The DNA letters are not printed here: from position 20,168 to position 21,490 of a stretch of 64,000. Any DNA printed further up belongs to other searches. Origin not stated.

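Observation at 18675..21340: AT-rich two-gene cassette: PD-(D/E)xK-like::SIR2 fusion plus an unknown 340-aa partner (candidate undescribed anti-phage system)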

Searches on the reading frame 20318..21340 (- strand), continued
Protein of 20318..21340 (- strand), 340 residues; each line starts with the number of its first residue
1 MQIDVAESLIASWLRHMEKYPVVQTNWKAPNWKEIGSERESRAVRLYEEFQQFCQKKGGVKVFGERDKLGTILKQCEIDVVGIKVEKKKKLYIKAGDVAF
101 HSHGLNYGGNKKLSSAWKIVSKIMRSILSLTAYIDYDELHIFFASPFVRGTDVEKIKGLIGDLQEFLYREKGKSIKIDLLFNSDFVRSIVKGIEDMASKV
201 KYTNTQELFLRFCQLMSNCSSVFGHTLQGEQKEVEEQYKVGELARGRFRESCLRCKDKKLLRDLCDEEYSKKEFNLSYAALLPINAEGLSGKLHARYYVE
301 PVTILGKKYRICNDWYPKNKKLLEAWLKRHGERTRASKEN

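Call 36: search_protein_families(library=pfam, proteins=[L173:2744-4324:+, L141:4191-5618:+, L110:7024-7878:+, L150:7023-7895:+, L099:7757-8818:+, L136:4041-4883:+, L099:4969-5955:+, L136:2079-3011:+, L099:1767-4955:+, L136:582-1991:-], max_evalue=0.01)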
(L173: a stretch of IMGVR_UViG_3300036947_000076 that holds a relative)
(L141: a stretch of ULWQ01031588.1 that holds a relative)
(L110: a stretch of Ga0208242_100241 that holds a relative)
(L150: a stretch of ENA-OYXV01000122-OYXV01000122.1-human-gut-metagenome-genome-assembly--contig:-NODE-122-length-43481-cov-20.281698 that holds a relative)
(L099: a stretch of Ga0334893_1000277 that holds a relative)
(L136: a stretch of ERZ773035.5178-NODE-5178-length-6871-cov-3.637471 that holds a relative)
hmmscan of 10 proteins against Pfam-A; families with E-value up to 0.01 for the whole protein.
L173:2744-4324:+ (527 aa): 3 families
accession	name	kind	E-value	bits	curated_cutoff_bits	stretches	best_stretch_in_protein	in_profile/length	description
PF00239.26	Resolvase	-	5e-36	124.4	23.3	1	30-178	1-144/145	Resolvase, N terminal domain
PF07508.19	Recombinase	-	7.3e-26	90.8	21.1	1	202-310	1-102/102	Recombinase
PF13408.12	Zn_ribbon_recom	-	6.7e-11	42.8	25.3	1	322-381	1-57/58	Recombinase zinc beta ribbon domain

L141:4191-5618:+ (476 aa): 4 families
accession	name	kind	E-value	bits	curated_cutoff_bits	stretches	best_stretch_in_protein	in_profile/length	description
PF07508.19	Recombinase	-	2.1e-25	89.3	21.1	1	152-260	1-102/102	Recombinase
PF00239.26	Resolvase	-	3.7e-24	85.9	23.3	1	18-128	33-144/145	Resolvase, N terminal domain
PF13408.12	Zn_ribbon_recom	-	6.4e-12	46.1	25.3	1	272-331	1-57/58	Recombinase zinc beta ribbon domain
PF06122.16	TraH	-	0.008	16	25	0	299-388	259-337/358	Conjugative relaxosome accessory transposon protein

L110:7024-7878:+ (285 aa): 0 families

L150:7023-7895:+ (291 aa): 1 family
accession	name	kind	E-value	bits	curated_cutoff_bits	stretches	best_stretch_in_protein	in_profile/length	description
PF01541.30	GIY-YIG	-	2.4e-05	25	22.6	1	196-289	3-78/78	GIY-YIG catalytic domain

L099:7757-8818:+ (354 aa): 1 family
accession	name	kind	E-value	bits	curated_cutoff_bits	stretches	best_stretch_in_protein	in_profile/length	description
PF01661.27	Macro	-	1.1e-47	161.3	22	1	33-145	1-118/118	Macro domain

L136:4041-4883:+ (281 aa): 1 family
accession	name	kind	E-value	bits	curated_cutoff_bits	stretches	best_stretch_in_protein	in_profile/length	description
PF00793.26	DAHP_synth_1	-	2.2e-65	220.7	25.5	1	10-265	14-256/270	DAHP synthetase I family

L099:4969-5955:+ (329 aa): 3 families
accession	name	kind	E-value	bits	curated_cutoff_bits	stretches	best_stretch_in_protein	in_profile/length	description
PF13280.12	WYL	-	3.6e-10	40.1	21.8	1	149-223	3-70/70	WYL domain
PF25583.1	WCX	-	2.9e-06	27.9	23.9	1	254-328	4-76/76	WCX domain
PF16902.11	FokI_D3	-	9.2e-06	25.9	29.2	1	19-69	17-64/69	FokI, D3 domain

L136:2079-3011:+ (311 aa): 3 families
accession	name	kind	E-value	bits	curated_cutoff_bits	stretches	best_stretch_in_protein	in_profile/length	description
PF00892.27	EamA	-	1.9e-23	83.7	28.2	1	24-155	2-134/135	EamA-like transporter family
PF06800.18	Sugar_transport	-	0.0017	18.2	26.3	1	43-152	160-271/280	Sugar transport protein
PF04142.21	Nuc_sug_transp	-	0.0037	16.9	27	1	105-156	102-155/315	Nucleotide-sugar transporter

L099:1767-4955:+ (1063 aa): 5 families
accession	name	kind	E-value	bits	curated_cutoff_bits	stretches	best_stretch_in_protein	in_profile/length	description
PF11867.13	T1RH-like_C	-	2e-86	290.8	26.8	1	733-1061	7-328/329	Type I restriction enzyme HindI endonuclease subunit-like, C-terminal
PF18766.7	SWI2_SNF2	-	1.5e-53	182.1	26.7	1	282-508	2-207/221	SWI2/SNF2 ATPase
PF04313.20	HSDR_N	-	1.6e-35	123.2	25.1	1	22-220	2-195/198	Type I restriction enzyme R protein N terminus (HSDR_N)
PF22679.2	T1R_D3-like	-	2.6e-22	80.4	27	1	571-712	6-156/158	Type I restriction enzyme subunit R domain 3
PF04851.21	ResIII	-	4.5e-18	66.1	22.5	1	277-461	3-163/164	Type III restriction enzyme, res subunit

L136:582-1991:- (470 aa): 21 families
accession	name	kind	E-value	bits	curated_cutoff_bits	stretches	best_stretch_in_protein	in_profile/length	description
PF01926.29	MMR_HSR1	-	2.1e-51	173.2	21.9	2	204-321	1-113/113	50S ribosome-binding GTPase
PF14714.11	KH_dom-like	-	1.1e-29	103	27.3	1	376-454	1-79/81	KH-domain-like of EngA bacterial GTPase enzymes, C-terminal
PF02421.24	FeoB_N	-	2.8e-23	82.6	27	2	6-139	2-133/156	Ferrous iron transport protein B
PF00009.33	GTP_EFTU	-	6.5e-21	75.2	26.5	2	202-369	3-185/188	Elongation factor Tu GTP binding domain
PF00350.29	Dynamin_N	-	2.1e-13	51.1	27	2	7-39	1-33/168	Dynamin family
PF03193.22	RsgA_GTPase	-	2e-12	47.8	30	1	7-62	109-168/174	RsgA GTPase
PF02492.25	cobW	-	4.6e-08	33.3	20.7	1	52-127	84-159/180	CobW/HypB/UreG, nucleotide-binding domain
PF04548.22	AIG1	-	8e-08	32.3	27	1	6-102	2-102/212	AIG1 family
PF08477.19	Roc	-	8.6e-08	32.9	27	1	6-32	1-27/119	Ras of Complex, Roc, domain of DAPkinase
PF09439.16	SRPRB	-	2.6e-07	30.7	25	1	5-96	4-86/178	Signal recognition particle receptor beta subunit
PF00071.28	Ras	-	1.3e-06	28.5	21.6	0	207-363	4-153/162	Ras family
PF10662.15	PduV-EutP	-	3.8e-06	27.2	21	0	117-159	95-141/143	Ethanolamine utilisation - propanediol utilisation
PF16897.10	MMR_HSR1_Xtn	-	3.9e-05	24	35.2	1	113-164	57-105/106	C-terminal region of MMR_HSR1 domain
PF00005.33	ABC_tran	-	9e-05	23.5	25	0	5-78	12-80/137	ABC transporter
PF03029.23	ATP_bind_1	-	0.00026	21.3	27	0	207-260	1-56/240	Conserved hypothetical ATP binding protein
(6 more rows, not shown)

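Call 39: search_protein_families(library=pfam, proteins=[L116:7033-7968:+, L099:7100-7729:+, L183:7079-8407:+, L156:7063-9552:+, L115:6979-8442:+, L104:3283-5970:+, L161:2726-4039:+, L107:1540-2883:+, L171:7033-7950:+, L165:6340-7908:+], max_evalue=0.001)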
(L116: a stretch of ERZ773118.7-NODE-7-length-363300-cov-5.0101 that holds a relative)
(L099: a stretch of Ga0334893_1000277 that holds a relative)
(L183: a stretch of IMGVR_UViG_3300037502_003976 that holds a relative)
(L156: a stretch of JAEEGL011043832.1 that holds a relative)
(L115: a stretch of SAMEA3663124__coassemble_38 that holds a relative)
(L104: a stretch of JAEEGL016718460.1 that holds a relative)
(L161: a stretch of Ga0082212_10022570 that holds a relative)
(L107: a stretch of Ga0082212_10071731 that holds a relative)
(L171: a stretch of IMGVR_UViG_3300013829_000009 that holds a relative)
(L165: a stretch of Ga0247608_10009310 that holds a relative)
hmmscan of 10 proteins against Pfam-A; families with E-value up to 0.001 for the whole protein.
L116:7033-7968:+ (312 aa): 2 families
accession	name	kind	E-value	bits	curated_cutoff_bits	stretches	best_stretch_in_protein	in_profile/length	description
PF00126.33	HTH_1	-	5.3e-21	74.8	26.6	1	8-66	1-59/60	Bacterial regulatory helix-turn-helix protein, lysR family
PF03466.25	LysR_substrate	-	1.6e-12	47.7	28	1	124-301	36-206/209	LysR substrate binding domain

L099:7100-7729:+ (210 aa): 0 families

L183:7079-8407:+ (443 aa): 1 family
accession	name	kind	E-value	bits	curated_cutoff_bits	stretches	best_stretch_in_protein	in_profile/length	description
PF04860.17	Phage_portal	-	1.4e-133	445.5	39.1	1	50-383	2-321/321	Phage portal protein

L156:7063-9552:+ (830 aa): 8 families
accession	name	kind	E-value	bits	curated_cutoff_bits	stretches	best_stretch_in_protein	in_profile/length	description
PF04471.18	Mrr_cat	-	3.8e-25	88.7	21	1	18-121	6-114/115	Restriction endonuclease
PF04851.21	ResIII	-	4.4e-14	53.2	22.5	2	218-266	117-164/164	Type III restriction enzyme, res subunit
PF00271.37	Helicase_C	-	2.3e-10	41.1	23.5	1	349-446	11-106/110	Helicase conserved C-terminal domain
PF22722.2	NA-iREase1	-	1.1e-09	38.7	27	1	21-108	1-91/106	NACHT-associated inactive Restriction Endonuclease 1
PF00270.35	DEAD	-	7.3e-07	29.5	26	0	221-265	114-161/167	DEAD/DEAH box helicase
PF00249.37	Myb_DNA-binding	-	1.6e-05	25.4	24.4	0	729-765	2-41/46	Myb-like DNA-binding domain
PF13156.12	Mrr_cat_2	-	0.00053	20.3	22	0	37-124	22-116/127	Restriction endonuclease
PF11626.13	Rap1_C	-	0.00091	19.7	24.2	0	731-766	48-80/84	TRF2-interacting telomeric protein/Rap1 - C terminal domain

L115:6979-8442:+ (488 aa): 1 family
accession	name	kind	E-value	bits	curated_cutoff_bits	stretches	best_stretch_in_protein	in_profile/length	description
PF11074.14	DUF2779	-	3.9e-41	140.7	23.3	1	291-416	1-126/126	Domain of unknown function(DUF2779)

L104:3283-5970:+ (896 aa): 7 families
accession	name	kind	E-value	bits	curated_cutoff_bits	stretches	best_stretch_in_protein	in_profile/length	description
PF00580.27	UvrD-helicase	-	1.6e-45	156.3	23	2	123-216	1-98/271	UvrD/REP helicase N-terminal domain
PF01396.24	Zn_ribbon_Top1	-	3.8e-25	87.8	32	2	857-892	2-37/39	Topoisomerase DNA binding C4 zinc finger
PF13245.12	AAA_19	-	1.6e-24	87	25.1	1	132-579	8-133/134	AAA domain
PF13361.12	UvrD_C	-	1.9e-15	57.6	25.6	1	706-779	285-346/350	UvrD-like helicase C-terminal domain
PF13538.12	UvrD_C_2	-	1.2e-10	41.5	27.4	1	750-778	20-51/52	UvrD-like helicase C-terminal domain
PF13604.12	AAA_30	-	3.5e-09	37.1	27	0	124-203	3-76/191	AAA domain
PF01443.25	Viral_helicase1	-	0.00032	21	21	0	692-777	161-225/228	Viral superfamily 1 RNA helicase core domain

L161:2726-4039:+ (438 aa): 1 family
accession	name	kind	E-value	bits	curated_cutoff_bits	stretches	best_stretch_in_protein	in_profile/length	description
PF14281.12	PDDEXK_4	-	8.9e-29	101.2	22.3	1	45-205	1-165/183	PD-(D/E)XK nuclease superfamily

L107:1540-2883:+ (448 aa): 0 families

L171:7033-7950:+ (306 aa): 0 families

L165:6340-7908:+ (523 aa): 1 family
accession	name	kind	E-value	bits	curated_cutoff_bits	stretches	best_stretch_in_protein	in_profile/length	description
PF13191.12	AAA_16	-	8e-05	23.6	32.6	1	267-321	11-63/167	AAA ATPase domain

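Call 40: search_protein_families(library=pfam, proteins=[L116:4436-5878:+, L125:3428-5962:+, L110:2922-5918:+, L171:3668-6001:+, L161:546-1709:+, L115:5118-5981:+, L145:1135-1980:+, L122:1556-2458:+, L130:7010-8083:+, L141:7023-7904:+], max_evalue=0.001)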
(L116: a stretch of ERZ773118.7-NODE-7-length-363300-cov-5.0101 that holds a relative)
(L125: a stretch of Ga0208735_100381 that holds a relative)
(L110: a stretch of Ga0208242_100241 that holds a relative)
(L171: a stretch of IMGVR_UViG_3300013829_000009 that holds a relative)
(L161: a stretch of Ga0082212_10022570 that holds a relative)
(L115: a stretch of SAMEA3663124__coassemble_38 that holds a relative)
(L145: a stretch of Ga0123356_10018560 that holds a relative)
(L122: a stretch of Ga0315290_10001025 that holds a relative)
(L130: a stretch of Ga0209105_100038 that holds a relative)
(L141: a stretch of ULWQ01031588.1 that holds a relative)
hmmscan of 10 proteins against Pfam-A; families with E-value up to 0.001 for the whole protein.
L116:4436-5878:+ (481 aa): 3 families
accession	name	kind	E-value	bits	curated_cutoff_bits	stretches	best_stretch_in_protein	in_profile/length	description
PF00224.27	PK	-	2.1e-127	425.2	30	1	9-330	1-327/328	Pyruvate kinase, barrel domain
PF02887.21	PK_C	-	1.5e-35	122.2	28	1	364-476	1-113/114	Pyruvate kinase, alpha/beta domain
PF03328.21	HpcH_HpaI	-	0.00044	20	25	1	192-268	85-169/221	HpcH/HpaI aldolase/citrate lyase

L125:3428-5962:+ (845 aa): 3 families
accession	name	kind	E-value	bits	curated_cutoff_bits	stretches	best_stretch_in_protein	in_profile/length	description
PF04851.21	ResIII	-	1.5e-14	54.6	22.5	1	15-218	4-164/164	Type III restriction enzyme, res subunit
PF18766.7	SWI2_SNF2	-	1.8e-05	25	26.7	1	28-223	11-171/221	SWI2/SNF2 ATPase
PF00270.35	DEAD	-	4.4e-05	23.7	26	1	47-218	19-162/167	DEAD/DEAH box helicase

L110:2922-5918:+ (999 aa): 4 families
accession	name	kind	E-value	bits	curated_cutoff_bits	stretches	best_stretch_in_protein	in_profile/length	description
PF04851.21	ResIII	-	5.8e-23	82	22.5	1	51-222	3-164/164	Type III restriction enzyme, res subunit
PF00270.35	DEAD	-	6.6e-15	55.7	26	1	72-222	15-162/167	DEAD/DEAH box helicase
PF00271.37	Helicase_C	-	7.6e-08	33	23.5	1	285-381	16-109/110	Helicase conserved C-terminal domain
PF18766.7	SWI2_SNF2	-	0.00017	21.8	26.7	1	78-233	25-171/221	SWI2/SNF2 ATPase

L171:3668-6001:+ (778 aa): 4 families
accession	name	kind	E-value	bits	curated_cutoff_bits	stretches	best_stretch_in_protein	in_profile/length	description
PF13166.12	AAA_13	-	1.7e-121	407.6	36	1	38-761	16-713/713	AAA domain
PF13304.12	AAA_21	-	9.1e-08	32.9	27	1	461-598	220-301/304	AAA domain, putative AbiEii toxin, Type IV TA system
PF13175.12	AAA_15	-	9.7e-06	25.9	32.1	0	337-599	166-373/374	AAA ATPase domain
PF02463.25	SMC_N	-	0.00064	19.7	40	0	40-566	26-185/220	RecF/RecN/SMC N terminal domain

L161:546-1709:+ (388 aa): 0 families

L115:5118-5981:+ (288 aa): 0 families

L145:1135-1980:+ (282 aa): 1 family
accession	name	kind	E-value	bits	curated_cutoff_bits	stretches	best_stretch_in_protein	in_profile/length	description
PF18731.6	HEPN_Swt1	-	8.4e-05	23.3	27.5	1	24-144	3-114/115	Swt1-like HEPN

L122:1556-2458:+ (301 aa): 2 families
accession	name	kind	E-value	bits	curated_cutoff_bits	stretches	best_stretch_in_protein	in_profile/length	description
PF04343.18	DUF488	-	1.1e-26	94.2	22.2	1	172-290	3-121/121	Domain of unknown function DUF488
PF22751.1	DUF488-N3a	-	1e-06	29.4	27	1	219-292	39-116/118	Active DUF488-N3 subclade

L130:7010-8083:+ (358 aa): 0 families

L141:7023-7904:+ (294 aa): 0 families

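Call 47: list_cluster_members(proteins=[P0001, P0008, P0002, P0003, P0009, P0010, P0011])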
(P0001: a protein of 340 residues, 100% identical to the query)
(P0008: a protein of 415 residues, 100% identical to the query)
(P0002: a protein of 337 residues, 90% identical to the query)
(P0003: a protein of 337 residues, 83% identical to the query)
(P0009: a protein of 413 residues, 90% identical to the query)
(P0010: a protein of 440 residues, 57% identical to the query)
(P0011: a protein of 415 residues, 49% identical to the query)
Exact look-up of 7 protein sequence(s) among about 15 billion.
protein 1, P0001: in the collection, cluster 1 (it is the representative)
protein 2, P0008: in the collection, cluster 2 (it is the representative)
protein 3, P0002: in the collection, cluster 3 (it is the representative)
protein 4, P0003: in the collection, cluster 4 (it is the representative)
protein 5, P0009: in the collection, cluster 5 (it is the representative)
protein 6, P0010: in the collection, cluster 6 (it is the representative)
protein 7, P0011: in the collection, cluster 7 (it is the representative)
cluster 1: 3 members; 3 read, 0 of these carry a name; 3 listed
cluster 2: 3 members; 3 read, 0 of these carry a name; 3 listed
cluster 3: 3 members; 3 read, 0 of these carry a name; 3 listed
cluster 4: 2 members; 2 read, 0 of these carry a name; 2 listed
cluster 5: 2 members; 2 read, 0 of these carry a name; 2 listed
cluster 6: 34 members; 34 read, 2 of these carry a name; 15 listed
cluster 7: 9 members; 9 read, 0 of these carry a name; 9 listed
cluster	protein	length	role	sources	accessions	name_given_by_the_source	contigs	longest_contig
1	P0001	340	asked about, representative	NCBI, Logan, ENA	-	-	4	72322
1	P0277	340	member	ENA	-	-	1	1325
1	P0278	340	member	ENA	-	-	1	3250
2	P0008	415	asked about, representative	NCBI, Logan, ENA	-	-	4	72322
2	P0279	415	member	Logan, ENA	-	-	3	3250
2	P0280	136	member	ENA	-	-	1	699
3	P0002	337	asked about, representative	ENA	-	-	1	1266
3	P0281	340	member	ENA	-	-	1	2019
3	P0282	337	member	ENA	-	-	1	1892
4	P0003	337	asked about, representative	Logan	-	-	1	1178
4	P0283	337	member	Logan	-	-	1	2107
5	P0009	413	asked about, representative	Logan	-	-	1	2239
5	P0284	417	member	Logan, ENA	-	-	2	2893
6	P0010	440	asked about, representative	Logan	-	-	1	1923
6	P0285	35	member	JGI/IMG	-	flagellin-specific chaperone FliS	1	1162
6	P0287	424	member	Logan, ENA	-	-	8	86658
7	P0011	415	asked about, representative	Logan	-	-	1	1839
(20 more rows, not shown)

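Call 49: find_encoding_contigs(protein=P0284, flank=3000, max_places=3)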
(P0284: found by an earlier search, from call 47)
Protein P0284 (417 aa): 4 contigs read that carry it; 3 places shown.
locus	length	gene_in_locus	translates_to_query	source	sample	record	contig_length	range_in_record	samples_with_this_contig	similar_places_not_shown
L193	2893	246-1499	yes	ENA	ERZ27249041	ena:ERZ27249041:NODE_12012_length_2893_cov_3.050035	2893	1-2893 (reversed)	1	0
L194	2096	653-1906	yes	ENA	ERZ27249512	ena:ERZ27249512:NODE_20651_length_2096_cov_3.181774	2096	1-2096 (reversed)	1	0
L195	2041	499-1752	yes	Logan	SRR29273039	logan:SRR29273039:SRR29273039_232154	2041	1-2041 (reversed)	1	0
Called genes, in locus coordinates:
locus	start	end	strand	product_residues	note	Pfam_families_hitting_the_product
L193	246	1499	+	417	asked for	PF13289:SIR2_2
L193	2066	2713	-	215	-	PF13707:RloB (weak)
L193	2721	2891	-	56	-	?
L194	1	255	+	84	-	?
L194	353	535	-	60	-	-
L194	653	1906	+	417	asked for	PF13289:SIR2_2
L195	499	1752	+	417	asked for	PF13289:SIR2_2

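Call 50: find_encoding_contigs(protein=P0287, flank=6000, max_places=3)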
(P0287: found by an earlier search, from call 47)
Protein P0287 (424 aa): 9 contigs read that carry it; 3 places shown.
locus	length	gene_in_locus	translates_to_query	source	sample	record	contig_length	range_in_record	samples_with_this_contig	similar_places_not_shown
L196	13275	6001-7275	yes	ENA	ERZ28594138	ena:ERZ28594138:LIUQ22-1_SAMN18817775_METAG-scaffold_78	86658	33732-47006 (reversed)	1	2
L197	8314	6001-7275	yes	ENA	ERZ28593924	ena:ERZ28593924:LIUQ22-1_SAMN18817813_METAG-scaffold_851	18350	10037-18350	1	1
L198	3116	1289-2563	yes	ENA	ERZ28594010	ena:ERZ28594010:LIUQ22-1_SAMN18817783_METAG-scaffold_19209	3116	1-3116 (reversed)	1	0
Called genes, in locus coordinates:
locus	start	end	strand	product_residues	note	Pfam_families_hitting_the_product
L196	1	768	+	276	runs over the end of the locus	-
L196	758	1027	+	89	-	-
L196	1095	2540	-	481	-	-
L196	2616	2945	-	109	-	-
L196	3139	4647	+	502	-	-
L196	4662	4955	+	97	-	-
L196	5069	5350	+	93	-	-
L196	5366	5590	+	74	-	-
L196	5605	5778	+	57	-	-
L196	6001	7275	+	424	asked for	PF13289:SIR2_2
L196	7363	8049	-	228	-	PF11149:DUF2924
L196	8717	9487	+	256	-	PF03372:Exo_endo_phos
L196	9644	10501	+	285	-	PF00149:Metallophos, PF12850:Metallophos_2 (weak)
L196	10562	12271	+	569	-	PF22680:Glyco_hydro_123_N_2 (faint), PF13320:GH123_cat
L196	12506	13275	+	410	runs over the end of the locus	PF13173:AAA_14, PF13635:DUF4143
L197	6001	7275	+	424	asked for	PF13289:SIR2_2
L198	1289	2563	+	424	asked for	PF13289:SIR2_2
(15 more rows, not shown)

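Call 66: search_protein_families(library=pfam, alignment_id=A4, max_evalue=0.0001)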
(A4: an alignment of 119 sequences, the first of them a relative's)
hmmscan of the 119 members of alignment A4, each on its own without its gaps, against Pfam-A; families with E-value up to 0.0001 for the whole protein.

A. member 1, L001:3998-5482:+ (495 aa): 7 families
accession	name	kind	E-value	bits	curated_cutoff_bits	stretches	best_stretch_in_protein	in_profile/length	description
PF12796.13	Ank_2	-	2.1e-34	118.4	27.3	4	359-416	32-90/90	Ankyrin repeats (3 copies)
PF00023.36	Ank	-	5.5e-34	114.7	21.1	0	235-258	4-27/33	Ankyrin repeat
PF13637.12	Ank_4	-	1.8e-25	88.8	22.7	1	362-396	3-37/50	Ankyrin repeats (many copies)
PF13606.12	Ank_3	-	6.6e-24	81.5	22.3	0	234-258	3-27/30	Ankyrin repeat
PF13857.12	Ank_5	-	7.5e-16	58.5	27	0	360-393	20-53/56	Ankyrin repeats (many copies)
PF23745.1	ANK_LRRK2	-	2.7e-05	24.5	27.5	0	64-122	43-104/130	LRRK2 ANK repeat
PF24521.3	Ank_KRIT1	-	4.9e-05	23.5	80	0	231-255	83-107/149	KRIT1 ankyrin-repeats domain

B. families by the number of members that match (of 119 scanned): 107 families (the first 25 are shown)
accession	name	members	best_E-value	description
PF04860.17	Phage_portal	3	1.4e-133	Phage portal protein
PF04851.21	ResIII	3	5.8e-23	Type III restriction enzyme, res subunit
PF00270.35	DEAD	3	6.6e-15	DEAD/DEAH box helicase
PF01381.28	HTH_3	3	7.4e-09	Helix-turn-helix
PF12796.13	Ank_2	2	2.6e-44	Ankyrin repeats (3 copies)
PF13637.12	Ank_4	2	1.1e-41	Ankyrin repeats (many copies)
PF00023.36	Ank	2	8e-37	Ankyrin repeat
PF00239.26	Resolvase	2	1.1e-35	Resolvase, N terminal domain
PF13857.12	Ank_5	2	1.2e-35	Ankyrin repeats (many copies)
PF13606.12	Ank_3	2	2.1e-27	Ankyrin repeat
PF07508.19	Recombinase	2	6.7e-26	Recombinase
PF04237.18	YjbR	2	2.3e-25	YjbR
PF01396.24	Zn_ribbon_Top1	2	3.8e-25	Topoisomerase DNA binding C4 zinc finger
PF11799.13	IMS_C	2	3.6e-14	impB/mucB/samB family C-terminal domain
PF13408.12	Zn_ribbon_recom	2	6.4e-12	Recombinase zinc beta ribbon domain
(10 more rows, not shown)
